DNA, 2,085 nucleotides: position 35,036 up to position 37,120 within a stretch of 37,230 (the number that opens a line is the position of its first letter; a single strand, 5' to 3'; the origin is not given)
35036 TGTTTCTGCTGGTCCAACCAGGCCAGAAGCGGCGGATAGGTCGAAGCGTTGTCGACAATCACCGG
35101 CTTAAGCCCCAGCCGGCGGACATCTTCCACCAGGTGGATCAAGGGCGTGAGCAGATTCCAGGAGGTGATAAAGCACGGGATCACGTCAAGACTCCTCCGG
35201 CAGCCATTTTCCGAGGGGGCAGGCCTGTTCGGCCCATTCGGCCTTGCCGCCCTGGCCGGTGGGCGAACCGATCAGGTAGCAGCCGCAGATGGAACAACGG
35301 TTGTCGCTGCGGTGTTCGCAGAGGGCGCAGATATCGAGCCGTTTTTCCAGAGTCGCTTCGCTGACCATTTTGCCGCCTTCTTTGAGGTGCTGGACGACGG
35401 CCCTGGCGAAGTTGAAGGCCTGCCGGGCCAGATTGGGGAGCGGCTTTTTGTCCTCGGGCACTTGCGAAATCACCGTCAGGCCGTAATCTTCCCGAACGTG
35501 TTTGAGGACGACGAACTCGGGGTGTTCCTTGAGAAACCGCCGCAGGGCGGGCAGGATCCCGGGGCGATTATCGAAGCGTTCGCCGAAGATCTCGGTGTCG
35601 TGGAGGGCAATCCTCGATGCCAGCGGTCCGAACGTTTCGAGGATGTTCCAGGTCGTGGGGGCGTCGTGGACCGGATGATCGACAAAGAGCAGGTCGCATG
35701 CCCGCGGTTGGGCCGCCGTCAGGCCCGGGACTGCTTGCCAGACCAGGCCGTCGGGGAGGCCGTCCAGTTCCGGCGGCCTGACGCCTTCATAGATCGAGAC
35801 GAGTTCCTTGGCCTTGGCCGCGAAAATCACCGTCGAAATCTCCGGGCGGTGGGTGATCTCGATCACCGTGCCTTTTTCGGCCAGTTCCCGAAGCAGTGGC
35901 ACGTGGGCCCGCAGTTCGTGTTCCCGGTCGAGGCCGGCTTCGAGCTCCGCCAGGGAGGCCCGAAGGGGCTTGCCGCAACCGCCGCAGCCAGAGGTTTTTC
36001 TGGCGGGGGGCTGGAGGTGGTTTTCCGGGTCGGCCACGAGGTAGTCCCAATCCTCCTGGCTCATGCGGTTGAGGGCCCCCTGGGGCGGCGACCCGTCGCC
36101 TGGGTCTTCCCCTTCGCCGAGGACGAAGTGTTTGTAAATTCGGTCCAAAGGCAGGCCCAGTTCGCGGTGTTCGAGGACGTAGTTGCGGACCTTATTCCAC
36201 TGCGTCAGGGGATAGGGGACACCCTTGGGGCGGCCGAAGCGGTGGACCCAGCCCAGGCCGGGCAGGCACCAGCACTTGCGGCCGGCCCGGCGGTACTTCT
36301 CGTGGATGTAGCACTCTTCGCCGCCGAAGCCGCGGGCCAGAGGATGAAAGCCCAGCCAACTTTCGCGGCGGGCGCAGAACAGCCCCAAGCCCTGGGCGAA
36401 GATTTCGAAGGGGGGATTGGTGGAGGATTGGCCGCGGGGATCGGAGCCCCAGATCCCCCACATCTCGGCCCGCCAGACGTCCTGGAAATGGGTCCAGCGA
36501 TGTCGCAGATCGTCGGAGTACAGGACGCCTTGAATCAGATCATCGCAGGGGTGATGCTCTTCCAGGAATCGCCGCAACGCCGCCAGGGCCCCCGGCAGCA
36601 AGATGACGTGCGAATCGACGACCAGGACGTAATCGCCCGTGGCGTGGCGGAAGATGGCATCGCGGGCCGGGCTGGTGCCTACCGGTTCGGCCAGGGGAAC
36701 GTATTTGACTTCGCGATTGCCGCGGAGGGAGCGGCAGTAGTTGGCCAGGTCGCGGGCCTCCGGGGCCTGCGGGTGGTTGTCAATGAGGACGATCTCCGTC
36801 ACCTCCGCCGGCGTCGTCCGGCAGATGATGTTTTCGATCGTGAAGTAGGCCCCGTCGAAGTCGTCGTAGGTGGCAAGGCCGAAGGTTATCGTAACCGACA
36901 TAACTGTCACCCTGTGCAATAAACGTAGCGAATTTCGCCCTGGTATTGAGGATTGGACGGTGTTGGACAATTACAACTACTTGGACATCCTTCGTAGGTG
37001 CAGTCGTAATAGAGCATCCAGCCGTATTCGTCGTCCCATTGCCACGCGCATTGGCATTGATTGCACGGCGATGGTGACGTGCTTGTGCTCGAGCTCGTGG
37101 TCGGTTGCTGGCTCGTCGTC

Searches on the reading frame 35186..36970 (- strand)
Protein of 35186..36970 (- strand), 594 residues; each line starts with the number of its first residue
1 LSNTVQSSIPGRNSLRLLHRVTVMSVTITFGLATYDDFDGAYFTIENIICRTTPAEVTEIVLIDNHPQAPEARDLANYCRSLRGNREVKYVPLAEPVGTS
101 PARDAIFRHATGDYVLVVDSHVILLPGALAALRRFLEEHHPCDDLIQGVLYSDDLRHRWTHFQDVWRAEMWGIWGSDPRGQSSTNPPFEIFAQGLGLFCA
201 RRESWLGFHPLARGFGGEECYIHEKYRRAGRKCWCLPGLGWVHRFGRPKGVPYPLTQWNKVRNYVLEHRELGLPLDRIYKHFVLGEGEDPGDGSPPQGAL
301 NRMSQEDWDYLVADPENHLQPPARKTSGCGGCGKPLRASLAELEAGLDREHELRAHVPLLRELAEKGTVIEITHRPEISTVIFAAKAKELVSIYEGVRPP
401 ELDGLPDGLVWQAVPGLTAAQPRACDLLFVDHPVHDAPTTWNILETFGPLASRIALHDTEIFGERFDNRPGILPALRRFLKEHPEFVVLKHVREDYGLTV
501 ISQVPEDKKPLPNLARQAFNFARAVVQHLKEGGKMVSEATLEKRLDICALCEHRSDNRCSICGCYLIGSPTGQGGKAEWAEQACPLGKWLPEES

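Call 6: search_protein_families(library=phrogs, max_evalue=0.01, proteins=[window:35186-36970:-])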
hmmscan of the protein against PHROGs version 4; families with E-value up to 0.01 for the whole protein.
window:35186-36970:- (594 aa): 1 family
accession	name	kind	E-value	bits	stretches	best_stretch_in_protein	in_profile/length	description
phrog_13558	-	unknown function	7.7e-10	39.7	1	521-589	4-68/69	-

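Call 14: search_protein_families(library=pfam, max_evalue=0.01, proteins=[window:35186-36970:-])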
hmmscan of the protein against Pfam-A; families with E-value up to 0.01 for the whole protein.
window:35186-36970:- (594 aa): 3 families
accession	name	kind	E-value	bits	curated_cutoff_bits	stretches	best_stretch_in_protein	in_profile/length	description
PF00535.33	Glycos_transf_2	-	1.3e-12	48.4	23.3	1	44-169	16-132/168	Glycosyl transferase family 2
PF19668.4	DUF6171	-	4.1e-05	24.3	27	1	524-566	23-64/80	Family of unknown function (DUF6171)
PF13641.12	Glyco_tranf_2_3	-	0.00055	20.5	27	1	73-163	42-136/230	Glycosyltransferase like family 2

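Call 57: search_protein_families(library=pfam, max_evalue=0.01, proteins=[window:35186-36901:-])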
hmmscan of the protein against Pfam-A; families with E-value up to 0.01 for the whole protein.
window:35186-36901:- (571 aa): 3 families
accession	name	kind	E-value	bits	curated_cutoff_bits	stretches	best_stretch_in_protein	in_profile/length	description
PF00535.33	Glycos_transf_2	-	1.2e-12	48.5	23.3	1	21-146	16-132/168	Glycosyl transferase family 2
PF19668.4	DUF6171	-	3.9e-05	24.4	27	1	501-543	23-64/80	Family of unknown function (DUF6171)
PF13641.12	Glyco_tranf_2_3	-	0.00052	20.5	27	1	50-140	42-136/230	Glycosyltransferase like family 2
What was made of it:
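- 35186..36901 (-): Three-part enzyme of 571 aa whose ATG lies 5 nt after the target stop. It has a GT2 domain, a methyltransferase-like middle region and a Cys-rich DUF6171 C-terminus. It is predicted soluble. Pfam PF00535 at 1.2e-12 and PF19668 at 3.9e-5 (calls 14, 57).
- On Gtr-type seroconversion cassettes: There are no Gtr Pfam hits (calls 14, 57).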

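Call 84: find_encoding_contigs(protein=window:35186-36901:-, flank=3000, max_places=4)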
Protein window:35186-36901:- (571 aa): 5 contigs read that carry it; 4 places shown.
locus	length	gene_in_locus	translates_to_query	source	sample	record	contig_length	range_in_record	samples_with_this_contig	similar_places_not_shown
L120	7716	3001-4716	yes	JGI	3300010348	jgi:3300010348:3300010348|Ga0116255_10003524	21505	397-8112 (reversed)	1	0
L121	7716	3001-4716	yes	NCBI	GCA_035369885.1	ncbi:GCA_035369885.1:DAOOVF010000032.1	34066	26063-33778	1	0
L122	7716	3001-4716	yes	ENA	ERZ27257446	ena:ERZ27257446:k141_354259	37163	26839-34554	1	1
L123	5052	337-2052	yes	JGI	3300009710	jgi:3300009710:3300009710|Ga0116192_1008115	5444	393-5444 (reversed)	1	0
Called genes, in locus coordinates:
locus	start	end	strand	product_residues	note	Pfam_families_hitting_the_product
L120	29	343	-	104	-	-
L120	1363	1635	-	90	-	-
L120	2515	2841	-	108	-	-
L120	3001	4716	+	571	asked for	PF00535:Glycos_transf_2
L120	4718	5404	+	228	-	-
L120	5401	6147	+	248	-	-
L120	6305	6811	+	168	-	-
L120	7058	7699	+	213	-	PF06114:Peptidase_M78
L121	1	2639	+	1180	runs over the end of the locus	-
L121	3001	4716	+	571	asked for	PF00535:Glycos_transf_2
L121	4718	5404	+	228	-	-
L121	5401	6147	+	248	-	-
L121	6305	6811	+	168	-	-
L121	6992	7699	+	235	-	PF06114:Peptidase_M78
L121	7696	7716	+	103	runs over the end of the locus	PF14367:DUF4411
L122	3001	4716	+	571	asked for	PF00535:Glycos_transf_2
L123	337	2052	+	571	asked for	PF00535:Glycos_transf_2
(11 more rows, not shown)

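Call 85: find_encoding_contigs(protein=window:35186-36901:-, flank=6000, max_places=5)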
Protein window:35186-36901:- (571 aa): 5 contigs read that carry it; 5 places shown.
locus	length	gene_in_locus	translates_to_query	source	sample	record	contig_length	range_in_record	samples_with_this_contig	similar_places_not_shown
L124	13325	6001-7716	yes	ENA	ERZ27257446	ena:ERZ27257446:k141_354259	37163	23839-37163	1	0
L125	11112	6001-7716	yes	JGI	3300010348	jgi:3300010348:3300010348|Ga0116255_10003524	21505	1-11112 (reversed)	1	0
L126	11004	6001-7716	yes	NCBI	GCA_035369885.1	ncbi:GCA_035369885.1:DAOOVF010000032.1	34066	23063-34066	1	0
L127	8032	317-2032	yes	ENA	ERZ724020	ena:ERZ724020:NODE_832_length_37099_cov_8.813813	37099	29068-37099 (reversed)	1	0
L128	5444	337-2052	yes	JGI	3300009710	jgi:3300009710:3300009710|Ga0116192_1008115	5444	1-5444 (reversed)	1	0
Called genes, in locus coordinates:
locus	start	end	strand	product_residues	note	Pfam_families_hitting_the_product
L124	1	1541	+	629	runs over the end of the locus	-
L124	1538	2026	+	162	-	-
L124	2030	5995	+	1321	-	-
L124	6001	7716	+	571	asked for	PF00535:Glycos_transf_2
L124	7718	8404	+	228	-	-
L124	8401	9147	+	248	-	-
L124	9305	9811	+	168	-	-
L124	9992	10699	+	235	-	PF06114:Peptidase_M78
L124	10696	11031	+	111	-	PF14367:DUF4411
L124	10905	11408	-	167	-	-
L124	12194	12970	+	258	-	-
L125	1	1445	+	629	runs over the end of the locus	-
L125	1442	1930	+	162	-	-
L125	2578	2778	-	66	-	-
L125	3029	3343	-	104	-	-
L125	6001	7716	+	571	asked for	PF00535:Glycos_transf_2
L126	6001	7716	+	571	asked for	PF00535:Glycos_transf_2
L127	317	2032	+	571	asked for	PF00535:Glycos_transf_2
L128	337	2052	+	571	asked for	PF00535:Glycos_transf_2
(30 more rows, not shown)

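Call 88: search_protein_families(library=ncbifam, max_evalue=0.01, proteins=[window:35186-36901:-])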
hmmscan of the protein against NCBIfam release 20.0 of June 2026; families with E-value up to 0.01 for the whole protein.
window:35186-36901:- (571 aa): 1 family
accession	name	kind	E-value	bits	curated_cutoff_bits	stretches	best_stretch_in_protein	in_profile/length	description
TIGR03965.1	mycofact_glyco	equivalog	0.0043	16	280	1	25-109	96-175/467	mycofactocin biosynthesis glycosyltransferase MftF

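Call 89: search_solved_structures(query=window:35186-36901:-, max_evalue=1, show_alignments=0)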
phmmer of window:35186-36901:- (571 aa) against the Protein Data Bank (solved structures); distinct sequences matched with E-value up to 1: 1.
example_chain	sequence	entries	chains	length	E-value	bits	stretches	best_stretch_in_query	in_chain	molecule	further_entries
7l6p_A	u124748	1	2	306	0.022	16.7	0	327-399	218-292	Dihydropteroate synthase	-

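Call 93: search_solved_structures(query=A6, max_evalue=1, show_alignments=0)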
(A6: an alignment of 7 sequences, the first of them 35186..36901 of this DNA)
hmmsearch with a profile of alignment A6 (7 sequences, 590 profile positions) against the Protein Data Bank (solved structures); distinct sequences matched with E-value up to 1: 14.
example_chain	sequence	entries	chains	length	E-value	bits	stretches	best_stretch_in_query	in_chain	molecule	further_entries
6h1j_A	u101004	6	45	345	0.00011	24.1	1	1-126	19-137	Probable ss-1,3-N-acetylglucosaminyltransferase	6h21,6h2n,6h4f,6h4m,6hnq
5tze_C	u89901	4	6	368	0.0041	18.8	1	23-119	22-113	Glycosyl transferase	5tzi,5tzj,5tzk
5tz8_A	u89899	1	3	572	0.0084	17.8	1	23-119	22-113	Glycosyl transferase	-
3l7i_A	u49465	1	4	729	0.093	14.4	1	1-115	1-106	Teichoic acid biosynthesis protein F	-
3l7j_A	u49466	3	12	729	0.094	14.4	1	1-115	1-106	Teichoic acid biosynthesis protein F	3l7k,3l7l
3l7m_A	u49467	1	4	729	0.099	14.3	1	1-115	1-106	Teichoic acid biosynthesis protein F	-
9jma_A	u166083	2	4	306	0.11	14.1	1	9-107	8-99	GalNAc(5)-diNAcBac-PP-undecaprenol beta-1,3-glucosyltransferase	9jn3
4oa5_A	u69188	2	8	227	0.2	13.2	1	345-452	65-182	O-methyltransferase family protein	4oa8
4pca_A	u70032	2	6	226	0.21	13.2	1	345-452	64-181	O-methyltransferase family protein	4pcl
6yv7_B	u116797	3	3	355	0.28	12.8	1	8-116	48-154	Glycosyl transferase, family 2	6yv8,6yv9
6yv7_A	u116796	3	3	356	0.28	12.8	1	8-116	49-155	Glycosyl transferase, family 2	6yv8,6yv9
8bz4_A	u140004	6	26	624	0.45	12.1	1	23-126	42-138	Glycosyltransferase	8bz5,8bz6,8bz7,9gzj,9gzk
8bz8_A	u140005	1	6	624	0.45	12.1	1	23-126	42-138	Glycosyltransferase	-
5mlz_A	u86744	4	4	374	0.47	12.1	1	34-116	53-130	Dolichol monophosphate mannose synthase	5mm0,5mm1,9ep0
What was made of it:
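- The match is itself weak, at E 1e-4 (call 93). The closest solved GT relatives are the wall-teichoic-acid GlcNAc transferases TarP and TarS (call 93).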
